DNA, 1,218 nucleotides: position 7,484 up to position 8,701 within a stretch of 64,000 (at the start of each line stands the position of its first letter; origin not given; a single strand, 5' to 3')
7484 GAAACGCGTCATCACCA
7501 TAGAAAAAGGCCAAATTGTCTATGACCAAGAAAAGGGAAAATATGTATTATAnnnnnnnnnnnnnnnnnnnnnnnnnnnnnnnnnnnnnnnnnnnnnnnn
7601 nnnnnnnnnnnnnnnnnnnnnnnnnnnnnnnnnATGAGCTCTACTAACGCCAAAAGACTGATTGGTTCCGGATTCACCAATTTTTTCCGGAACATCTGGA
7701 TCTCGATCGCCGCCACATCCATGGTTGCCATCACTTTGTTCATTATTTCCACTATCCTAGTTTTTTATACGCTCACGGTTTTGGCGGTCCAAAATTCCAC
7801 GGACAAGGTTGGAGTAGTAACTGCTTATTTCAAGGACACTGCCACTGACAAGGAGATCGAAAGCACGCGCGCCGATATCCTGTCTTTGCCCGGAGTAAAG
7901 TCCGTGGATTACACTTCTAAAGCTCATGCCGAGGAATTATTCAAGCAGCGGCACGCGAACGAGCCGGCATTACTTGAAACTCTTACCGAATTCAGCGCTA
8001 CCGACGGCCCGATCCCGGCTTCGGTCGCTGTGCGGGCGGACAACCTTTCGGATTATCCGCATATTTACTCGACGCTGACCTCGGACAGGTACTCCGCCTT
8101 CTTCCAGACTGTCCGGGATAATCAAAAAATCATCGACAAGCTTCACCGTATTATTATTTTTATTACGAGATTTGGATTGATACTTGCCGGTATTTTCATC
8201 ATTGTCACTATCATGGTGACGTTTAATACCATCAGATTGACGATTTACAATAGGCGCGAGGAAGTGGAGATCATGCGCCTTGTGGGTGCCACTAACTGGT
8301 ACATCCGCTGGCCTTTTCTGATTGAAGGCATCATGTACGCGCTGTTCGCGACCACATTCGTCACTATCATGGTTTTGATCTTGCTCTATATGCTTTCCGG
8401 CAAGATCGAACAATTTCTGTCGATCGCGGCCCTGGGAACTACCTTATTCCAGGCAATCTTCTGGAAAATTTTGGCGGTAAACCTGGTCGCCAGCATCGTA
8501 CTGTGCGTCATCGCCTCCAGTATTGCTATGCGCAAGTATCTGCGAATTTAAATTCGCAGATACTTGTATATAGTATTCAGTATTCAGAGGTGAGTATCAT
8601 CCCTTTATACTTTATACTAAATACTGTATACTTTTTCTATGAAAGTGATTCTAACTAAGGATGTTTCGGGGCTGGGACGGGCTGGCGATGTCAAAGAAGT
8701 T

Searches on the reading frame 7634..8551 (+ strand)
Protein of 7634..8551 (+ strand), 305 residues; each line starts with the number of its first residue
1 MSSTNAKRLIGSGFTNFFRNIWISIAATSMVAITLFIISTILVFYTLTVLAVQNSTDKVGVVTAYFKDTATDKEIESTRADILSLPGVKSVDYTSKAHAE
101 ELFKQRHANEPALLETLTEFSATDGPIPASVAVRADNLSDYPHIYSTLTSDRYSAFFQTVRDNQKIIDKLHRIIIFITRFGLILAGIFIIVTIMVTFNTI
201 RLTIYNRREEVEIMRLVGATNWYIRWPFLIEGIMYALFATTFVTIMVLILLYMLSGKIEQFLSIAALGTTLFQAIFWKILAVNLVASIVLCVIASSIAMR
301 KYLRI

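Call 61: search_protein_families(library=pfam, proteins=[window:7634-8551:+], max_evalue=0.001)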
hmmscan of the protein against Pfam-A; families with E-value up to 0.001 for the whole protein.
window:7634-8551:+ (305 aa): 2 families
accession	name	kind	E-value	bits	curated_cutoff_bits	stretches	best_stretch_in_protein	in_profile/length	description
PF02687.27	FtsX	-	6.6e-14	52.4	25.5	1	183-304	2-117/120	FtsX-like permease C-terminal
PF18075.7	FtsX_ECD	-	7.4e-12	46.2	23.5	1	62-149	3-88/96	FtsX extracellular domain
